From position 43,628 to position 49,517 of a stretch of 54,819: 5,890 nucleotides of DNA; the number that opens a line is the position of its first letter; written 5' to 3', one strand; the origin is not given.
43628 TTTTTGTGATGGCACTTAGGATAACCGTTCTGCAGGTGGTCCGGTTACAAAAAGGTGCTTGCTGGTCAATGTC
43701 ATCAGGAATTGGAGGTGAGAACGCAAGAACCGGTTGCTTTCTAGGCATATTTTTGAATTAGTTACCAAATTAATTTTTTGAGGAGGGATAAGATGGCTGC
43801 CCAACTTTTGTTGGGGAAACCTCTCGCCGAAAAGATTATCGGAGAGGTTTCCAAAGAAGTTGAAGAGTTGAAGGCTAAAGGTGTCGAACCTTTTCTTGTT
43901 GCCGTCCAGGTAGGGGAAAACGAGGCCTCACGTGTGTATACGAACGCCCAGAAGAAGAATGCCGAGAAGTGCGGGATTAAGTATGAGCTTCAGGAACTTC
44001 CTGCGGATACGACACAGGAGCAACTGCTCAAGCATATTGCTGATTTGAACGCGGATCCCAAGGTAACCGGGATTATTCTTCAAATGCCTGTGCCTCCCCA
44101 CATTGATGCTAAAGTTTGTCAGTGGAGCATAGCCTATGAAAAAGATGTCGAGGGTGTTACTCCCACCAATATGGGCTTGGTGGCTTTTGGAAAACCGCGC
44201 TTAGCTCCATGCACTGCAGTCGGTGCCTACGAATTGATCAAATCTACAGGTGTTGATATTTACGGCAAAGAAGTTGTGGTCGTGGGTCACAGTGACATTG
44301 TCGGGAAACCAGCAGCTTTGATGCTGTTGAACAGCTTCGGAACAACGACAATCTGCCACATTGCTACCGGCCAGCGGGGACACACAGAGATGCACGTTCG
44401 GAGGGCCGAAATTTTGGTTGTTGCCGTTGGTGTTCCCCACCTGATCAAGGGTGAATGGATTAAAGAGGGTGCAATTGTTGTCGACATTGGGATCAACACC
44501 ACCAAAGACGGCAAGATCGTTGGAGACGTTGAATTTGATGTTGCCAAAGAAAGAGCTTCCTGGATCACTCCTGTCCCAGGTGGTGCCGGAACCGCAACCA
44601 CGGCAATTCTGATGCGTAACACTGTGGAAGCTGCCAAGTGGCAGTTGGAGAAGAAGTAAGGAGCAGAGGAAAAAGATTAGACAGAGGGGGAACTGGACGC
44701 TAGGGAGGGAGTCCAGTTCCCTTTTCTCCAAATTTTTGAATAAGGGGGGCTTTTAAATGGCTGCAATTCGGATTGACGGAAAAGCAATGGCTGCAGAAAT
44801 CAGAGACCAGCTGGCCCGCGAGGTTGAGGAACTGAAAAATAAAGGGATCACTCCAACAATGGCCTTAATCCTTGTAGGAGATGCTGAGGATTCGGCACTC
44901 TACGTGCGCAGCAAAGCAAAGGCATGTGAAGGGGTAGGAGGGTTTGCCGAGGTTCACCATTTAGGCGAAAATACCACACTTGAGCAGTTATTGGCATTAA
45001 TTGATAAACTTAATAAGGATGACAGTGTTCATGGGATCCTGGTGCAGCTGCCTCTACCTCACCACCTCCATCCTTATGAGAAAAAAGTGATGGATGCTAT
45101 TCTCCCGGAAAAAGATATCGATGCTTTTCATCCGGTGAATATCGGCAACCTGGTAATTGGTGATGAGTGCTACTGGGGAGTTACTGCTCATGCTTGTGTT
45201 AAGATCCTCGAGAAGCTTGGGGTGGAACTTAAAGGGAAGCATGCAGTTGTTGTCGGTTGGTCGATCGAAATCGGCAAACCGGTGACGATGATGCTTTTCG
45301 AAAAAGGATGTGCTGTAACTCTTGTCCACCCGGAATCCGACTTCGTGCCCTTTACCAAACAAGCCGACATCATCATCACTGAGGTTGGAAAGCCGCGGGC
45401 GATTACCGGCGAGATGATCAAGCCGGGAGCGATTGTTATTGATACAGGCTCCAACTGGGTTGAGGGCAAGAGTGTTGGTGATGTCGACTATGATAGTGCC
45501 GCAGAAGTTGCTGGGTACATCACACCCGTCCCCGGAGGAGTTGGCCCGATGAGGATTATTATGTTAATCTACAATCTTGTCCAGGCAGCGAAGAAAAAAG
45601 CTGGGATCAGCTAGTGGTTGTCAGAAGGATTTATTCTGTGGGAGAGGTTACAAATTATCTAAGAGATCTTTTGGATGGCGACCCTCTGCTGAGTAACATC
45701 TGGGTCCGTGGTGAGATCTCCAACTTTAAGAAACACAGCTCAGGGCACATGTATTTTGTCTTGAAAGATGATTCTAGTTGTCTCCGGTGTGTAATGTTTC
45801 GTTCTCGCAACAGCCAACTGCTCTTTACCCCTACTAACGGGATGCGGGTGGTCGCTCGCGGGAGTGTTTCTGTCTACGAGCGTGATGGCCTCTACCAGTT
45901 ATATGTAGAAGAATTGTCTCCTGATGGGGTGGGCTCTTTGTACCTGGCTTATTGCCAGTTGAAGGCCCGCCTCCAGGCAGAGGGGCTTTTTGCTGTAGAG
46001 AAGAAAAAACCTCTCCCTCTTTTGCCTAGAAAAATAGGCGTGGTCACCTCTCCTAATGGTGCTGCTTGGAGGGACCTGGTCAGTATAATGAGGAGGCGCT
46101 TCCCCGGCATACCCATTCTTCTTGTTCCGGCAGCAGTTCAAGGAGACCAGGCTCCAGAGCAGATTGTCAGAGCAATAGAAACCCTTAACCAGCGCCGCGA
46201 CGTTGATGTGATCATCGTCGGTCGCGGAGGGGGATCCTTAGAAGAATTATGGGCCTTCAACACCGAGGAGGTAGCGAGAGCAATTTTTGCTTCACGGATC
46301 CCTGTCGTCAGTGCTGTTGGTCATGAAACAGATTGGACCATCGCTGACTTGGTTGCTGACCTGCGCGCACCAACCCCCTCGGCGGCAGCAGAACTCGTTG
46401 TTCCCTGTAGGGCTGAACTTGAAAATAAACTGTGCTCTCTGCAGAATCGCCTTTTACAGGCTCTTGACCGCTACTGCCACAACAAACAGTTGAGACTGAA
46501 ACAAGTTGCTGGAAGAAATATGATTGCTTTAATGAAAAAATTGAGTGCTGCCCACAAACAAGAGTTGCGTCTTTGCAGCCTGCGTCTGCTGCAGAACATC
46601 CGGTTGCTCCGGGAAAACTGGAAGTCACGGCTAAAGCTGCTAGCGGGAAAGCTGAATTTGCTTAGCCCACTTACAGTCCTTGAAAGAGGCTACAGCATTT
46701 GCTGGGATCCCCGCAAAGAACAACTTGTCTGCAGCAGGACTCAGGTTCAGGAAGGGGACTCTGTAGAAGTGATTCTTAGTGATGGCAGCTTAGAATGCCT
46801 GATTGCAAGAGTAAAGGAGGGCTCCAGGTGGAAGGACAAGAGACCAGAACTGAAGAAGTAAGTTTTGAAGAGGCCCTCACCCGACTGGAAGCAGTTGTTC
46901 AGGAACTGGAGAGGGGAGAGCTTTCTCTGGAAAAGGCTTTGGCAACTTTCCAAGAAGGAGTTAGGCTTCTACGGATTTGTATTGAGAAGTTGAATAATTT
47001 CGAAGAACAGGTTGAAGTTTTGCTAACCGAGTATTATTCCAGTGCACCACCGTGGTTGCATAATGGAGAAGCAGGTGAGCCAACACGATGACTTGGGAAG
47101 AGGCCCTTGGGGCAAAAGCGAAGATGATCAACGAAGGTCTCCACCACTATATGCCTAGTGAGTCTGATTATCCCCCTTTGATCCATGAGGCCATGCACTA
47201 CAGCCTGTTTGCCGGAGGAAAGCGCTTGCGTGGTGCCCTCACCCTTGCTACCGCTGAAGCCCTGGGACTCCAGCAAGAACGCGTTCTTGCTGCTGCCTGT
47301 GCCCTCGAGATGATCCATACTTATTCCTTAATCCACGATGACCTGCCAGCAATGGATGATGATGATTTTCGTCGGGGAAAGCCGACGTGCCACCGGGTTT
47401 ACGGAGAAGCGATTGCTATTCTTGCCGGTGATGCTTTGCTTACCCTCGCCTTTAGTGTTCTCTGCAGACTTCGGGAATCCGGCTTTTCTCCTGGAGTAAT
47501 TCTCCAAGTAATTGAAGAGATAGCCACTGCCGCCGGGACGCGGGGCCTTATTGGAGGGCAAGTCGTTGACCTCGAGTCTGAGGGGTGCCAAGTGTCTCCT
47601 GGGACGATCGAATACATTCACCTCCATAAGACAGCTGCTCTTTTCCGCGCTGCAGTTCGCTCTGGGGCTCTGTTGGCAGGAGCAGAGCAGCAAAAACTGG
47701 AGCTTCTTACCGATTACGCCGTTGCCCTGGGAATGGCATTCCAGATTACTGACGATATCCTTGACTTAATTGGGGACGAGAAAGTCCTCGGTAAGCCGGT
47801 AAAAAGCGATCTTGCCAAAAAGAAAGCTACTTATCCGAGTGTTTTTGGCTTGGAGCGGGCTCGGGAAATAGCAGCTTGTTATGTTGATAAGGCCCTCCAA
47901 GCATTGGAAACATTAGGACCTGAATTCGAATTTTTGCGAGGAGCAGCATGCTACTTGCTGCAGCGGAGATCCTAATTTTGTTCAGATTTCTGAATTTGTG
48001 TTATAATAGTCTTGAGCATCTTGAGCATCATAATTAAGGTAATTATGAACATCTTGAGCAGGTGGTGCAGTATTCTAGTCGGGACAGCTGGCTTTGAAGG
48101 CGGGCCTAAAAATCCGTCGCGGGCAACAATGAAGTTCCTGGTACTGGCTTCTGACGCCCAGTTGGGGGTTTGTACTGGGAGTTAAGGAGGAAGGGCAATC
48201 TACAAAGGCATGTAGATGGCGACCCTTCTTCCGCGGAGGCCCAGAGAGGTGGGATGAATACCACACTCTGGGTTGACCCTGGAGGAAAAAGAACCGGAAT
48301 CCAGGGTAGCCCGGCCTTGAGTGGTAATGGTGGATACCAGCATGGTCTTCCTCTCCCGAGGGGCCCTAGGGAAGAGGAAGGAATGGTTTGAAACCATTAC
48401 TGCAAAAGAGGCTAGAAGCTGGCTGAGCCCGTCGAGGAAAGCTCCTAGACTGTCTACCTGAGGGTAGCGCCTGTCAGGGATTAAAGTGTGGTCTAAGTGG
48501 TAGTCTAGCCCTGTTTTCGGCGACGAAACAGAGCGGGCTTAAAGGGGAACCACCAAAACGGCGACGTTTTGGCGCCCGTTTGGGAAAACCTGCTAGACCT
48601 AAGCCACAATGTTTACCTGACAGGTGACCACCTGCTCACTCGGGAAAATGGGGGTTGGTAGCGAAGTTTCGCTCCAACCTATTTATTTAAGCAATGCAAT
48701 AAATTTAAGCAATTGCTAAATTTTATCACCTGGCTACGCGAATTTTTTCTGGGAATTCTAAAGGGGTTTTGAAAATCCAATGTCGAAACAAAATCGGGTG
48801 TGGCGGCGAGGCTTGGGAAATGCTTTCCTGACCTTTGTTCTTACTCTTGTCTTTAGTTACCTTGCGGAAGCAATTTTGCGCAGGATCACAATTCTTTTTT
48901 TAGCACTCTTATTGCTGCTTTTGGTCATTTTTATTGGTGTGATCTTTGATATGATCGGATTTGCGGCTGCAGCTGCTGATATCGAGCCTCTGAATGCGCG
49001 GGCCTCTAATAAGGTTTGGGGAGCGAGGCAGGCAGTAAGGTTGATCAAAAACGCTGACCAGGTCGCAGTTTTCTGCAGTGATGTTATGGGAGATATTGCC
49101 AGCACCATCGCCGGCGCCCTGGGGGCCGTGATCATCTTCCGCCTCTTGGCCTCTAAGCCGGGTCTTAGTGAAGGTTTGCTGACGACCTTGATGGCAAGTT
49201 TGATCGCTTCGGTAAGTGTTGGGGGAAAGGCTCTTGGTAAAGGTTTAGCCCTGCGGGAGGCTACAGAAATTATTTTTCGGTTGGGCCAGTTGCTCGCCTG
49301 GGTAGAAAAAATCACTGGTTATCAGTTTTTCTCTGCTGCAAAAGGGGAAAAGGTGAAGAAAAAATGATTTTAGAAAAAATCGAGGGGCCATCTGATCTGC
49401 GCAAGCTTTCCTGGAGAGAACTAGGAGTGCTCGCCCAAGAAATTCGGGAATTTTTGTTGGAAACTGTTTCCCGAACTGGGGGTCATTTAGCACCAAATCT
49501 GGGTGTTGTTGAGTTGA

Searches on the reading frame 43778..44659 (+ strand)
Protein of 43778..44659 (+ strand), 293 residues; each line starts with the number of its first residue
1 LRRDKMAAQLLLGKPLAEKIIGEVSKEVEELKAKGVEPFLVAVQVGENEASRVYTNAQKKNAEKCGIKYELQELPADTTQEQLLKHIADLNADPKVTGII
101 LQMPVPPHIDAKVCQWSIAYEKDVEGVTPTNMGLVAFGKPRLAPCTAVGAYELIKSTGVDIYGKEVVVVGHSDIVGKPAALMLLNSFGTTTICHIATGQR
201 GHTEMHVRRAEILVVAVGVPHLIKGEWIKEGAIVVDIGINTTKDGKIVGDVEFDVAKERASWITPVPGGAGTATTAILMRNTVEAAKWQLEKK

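Call 46: search_protein_families(library=pfam, proteins=[window:43778-44659:+], max_evalue=0.001)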
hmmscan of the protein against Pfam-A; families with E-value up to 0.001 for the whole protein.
window:43778-44659:+ (293 aa): 2 families
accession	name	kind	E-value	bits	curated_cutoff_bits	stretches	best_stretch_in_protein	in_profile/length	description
PF02882.25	THF_DHG_CYH_C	-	2.1e-57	193.4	27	1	129-289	2-159/160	Tetrahydrofolate dehydrogenase/cyclohydrolase, NAD(P)-binding domain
PF00763.28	THF_DHG_CYH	-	7.4e-37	126.6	32.8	1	12-125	2-115/115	Tetrahydrofolate dehydrogenase/cyclohydrolase, catalytic domain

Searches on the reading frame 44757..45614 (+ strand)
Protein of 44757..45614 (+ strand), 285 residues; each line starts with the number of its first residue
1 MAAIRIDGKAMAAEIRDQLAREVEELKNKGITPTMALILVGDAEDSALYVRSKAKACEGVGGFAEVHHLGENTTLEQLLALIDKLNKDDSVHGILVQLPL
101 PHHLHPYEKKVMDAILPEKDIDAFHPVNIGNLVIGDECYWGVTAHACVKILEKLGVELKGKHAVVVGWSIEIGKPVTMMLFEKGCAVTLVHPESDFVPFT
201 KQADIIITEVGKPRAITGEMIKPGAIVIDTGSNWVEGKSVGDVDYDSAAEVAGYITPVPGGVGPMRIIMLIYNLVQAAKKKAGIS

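Call 46: search_protein_families(library=pfam, proteins=[window:44757-45614:+], max_evalue=0.001)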
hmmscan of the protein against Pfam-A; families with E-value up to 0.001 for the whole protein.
window:44757-45614:+ (285 aa): 2 families
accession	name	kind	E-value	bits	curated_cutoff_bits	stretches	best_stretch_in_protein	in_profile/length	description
PF02882.25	THF_DHG_CYH_C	-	8.5e-53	178.4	27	1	125-281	1-159/160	Tetrahydrofolate dehydrogenase/cyclohydrolase, NAD(P)-binding domain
PF00763.28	THF_DHG_CYH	-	2.4e-39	134.6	32.8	1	6-122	1-115/115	Tetrahydrofolate dehydrogenase/cyclohydrolase, catalytic domain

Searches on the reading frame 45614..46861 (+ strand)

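Call 5: search_protein_families(library=pfam, proteins=[window:45614-46861:+])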
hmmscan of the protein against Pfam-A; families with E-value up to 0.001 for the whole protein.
window:45614-46861:+ (415 aa): 3 families
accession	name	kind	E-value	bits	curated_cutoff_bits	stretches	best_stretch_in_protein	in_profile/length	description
PF02601.20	Exonuc_VII_L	-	3.4e-94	316.3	35.9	2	125-329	1-203/315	Exonuclease VII, large subunit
PF13742.12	tRNA_anti_2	-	1.4e-32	112.2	27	1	7-101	1-94/95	OB-fold nucleic acid binding domain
PF01336.31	tRNA_anti-codon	-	3.5e-13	49.7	27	1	29-102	1-73/75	OB-fold nucleic acid binding domain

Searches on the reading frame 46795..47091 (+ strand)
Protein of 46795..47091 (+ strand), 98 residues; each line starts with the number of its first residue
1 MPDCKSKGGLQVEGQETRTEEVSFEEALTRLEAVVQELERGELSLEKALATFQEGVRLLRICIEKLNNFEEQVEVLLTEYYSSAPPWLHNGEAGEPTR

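Call 5: search_protein_families(library=pfam, proteins=[window:46795-47091:+])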
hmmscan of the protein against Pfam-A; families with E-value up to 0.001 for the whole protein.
window:46795-47091:+ (98 aa): 1 family
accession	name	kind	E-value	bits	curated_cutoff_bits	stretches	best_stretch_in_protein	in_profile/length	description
PF02609.21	Exonuc_VII_S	-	1.5e-17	63.8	24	1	24-74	1-51/52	Exonuclease VII small subunit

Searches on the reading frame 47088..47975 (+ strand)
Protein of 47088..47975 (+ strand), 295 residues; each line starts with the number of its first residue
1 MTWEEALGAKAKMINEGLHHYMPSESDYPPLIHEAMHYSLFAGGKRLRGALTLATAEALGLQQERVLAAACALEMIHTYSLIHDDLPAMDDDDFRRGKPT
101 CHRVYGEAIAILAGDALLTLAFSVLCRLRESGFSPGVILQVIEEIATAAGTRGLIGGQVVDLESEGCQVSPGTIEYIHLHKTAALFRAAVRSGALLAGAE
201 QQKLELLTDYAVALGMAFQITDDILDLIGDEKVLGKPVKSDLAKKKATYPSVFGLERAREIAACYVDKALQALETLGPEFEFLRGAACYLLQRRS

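Call 5: search_protein_families(library=pfam, proteins=[window:47088-47975:+])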
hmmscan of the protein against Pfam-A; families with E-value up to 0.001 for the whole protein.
window:47088-47975:+ (295 aa): 1 family
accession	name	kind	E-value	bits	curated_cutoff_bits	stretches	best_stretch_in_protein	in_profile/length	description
PF00348.22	polyprenyl_synt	-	1.1e-62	211.9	27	1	30-261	2-225/251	Polyprenyl synthetase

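Call 8: search_protein_families(library=ncbifam, proteins=[window:47088-47975:+], max_evalue=0.01)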
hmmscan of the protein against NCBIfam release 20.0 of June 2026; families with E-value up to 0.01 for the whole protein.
window:47088-47975:+ (295 aa): 16 families
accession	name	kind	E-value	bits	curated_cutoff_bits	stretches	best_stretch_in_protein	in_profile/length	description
NF045485.1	FPPsyn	subfamily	1.3e-111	372.3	275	1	10-294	4-287/288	farnesyl diphosphate synthase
NF045685.1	GGPPSynCrtE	equivalog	2.7e-96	322.1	460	1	8-294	8-292/293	geranylgeranyl diphosphate synthase CrtE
NF007877.0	PRK10581.1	equivalog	9e-82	274.6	321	1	2-293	2-297/299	(2E,6E)-farnesyl diphosphate synthase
NF041169.1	f2_encap_cargo4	exception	3.7e-63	213.8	450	1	42-263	48-261/334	family 2 encapsulin nanocompartment cargo protein polyprenyl transferase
NF040698.1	IdsA_Meth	equivalog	7e-63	212.8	468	1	6-260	6-255/328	short chain isoprenyl diphosphate synthase IdsA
NF041003.1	GGPP_syn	equivalog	2.2e-53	181.4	500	1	13-266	12-258/326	geranylgeranyl diphosphate synthase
NF045549.1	GGPPsyn_IdsB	equivalog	1.6e-43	149.1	475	1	43-263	64-277/346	geranylgeranyl diphosphate synthase IdsB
NF040789.2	gerfarn_diphsyn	equivalog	9e-41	140.2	560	1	4-255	8-267/345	geranylfarnesyl diphosphate synthase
TIGR02749.1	prenyl_cyano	equivalog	1.2e-37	129.7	383.2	1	30-261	30-253/322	solanesyl diphosphate synthase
TIGR02748.1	GerC3_HepT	equivalog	2.8e-36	125.2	456.55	1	14-257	16-245/319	heptaprenyl diphosphate synthase component II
NF008140.0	PRK10888.1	equivalog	2.1e-35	122.6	412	1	31-269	31-258/323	octaprenyl diphosphate synthase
NF045628.1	HxpDPsynlarge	equivalog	8.9e-33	113.6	500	1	31-262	22-242/311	hexaprenyl-diphosphate synthase large subunit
NF042417.1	NPPPS_Mycobact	equivalog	1.9e-29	102.8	600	1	31-257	43-258/335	nonaprenyl/(2E,6E)-farnesyl/geranylgeranyl diphosphat synthase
NF040627.1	GFPS_Meth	equivalog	3.4e-22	79.2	600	1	38-240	34-221/285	geranylfarnesyl diphosphate synthase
NF042416.1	GFPPS_Mycobact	equivalog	9.5e-20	70.9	600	1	26-252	25-264/350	bifunctional (2E,6E)-farnesyl/geranyl diphosphate synthase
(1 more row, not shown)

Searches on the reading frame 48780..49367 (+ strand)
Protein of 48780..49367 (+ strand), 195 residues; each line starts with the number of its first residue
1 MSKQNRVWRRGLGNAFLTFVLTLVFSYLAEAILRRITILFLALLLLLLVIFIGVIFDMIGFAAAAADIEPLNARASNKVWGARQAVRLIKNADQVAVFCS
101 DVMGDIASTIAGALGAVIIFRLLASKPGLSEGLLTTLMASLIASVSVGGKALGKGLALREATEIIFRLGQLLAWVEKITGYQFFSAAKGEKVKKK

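Call 5: search_protein_families(library=pfam, proteins=[window:48780-49367:+])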
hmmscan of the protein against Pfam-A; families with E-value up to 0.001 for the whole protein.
window:48780-49367:+ (195 aa): 1 family
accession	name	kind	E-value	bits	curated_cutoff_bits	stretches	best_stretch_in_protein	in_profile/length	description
PF01595.25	CNNM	-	1.5e-06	28.5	28.4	1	45-179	2-131/181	Cyclin M transmembrane N-terminal domain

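Call 8: search_protein_families(library=ncbifam, proteins=[window:48780-49367:+], max_evalue=0.01)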
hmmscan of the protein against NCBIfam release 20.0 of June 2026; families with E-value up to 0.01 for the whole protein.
window:48780-49367:+ (195 aa): 0 families

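Call 9: find_encoding_contigs(protein=window:48780-49367:+, flank=3000, max_places=4)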
Protein window:48780-49367:+ (195 aa): 2 contigs read that carry it; 2 places shown.
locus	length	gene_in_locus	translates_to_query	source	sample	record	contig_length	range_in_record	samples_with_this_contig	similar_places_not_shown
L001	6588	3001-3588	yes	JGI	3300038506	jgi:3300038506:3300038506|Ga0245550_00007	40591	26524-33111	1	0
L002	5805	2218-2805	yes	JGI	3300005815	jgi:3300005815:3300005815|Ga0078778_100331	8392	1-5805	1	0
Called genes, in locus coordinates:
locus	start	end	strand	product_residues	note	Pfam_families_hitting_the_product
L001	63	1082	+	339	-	PF02601:Exonuc_VII_L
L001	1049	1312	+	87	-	PF02609:Exonuc_VII_S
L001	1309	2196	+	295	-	PF00348:polyprenyl_synt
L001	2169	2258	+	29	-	-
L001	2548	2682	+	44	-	-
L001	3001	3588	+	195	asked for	PF01595:CNNM (weak)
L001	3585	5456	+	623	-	PF13292:DXP_synthase_N, PF00456:Transketolase_N (weak), PF00676:E1_dh (faint), PF02775:TPP_enzyme_C (weak), PF02779:Transket_pyr, PF02780:Transketolase_C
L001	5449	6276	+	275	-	PF01479:S4, PF01728:FtsJ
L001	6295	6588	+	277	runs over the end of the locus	PF01513:NAD_kinase, PF20143:NAD_kinase_C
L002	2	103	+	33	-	?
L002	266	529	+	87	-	PF02609:Exonuc_VII_S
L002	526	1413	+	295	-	PF00348:polyprenyl_synt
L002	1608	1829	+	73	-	-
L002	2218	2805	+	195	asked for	PF01595:CNNM (weak)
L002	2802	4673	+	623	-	PF13292:DXP_synthase_N, PF00456:Transketolase_N (weak), PF00676:E1_dh (faint), PF02775:TPP_enzyme_C (weak), PF02779:Transket_pyr, PF02780:Transketolase_C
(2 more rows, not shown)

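Call 31: search_solved_structures(query=window:48780-49367:+, max_evalue=1, show_alignments=1)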
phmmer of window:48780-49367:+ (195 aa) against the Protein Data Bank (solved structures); distinct sequences matched with E-value up to 1: 0.
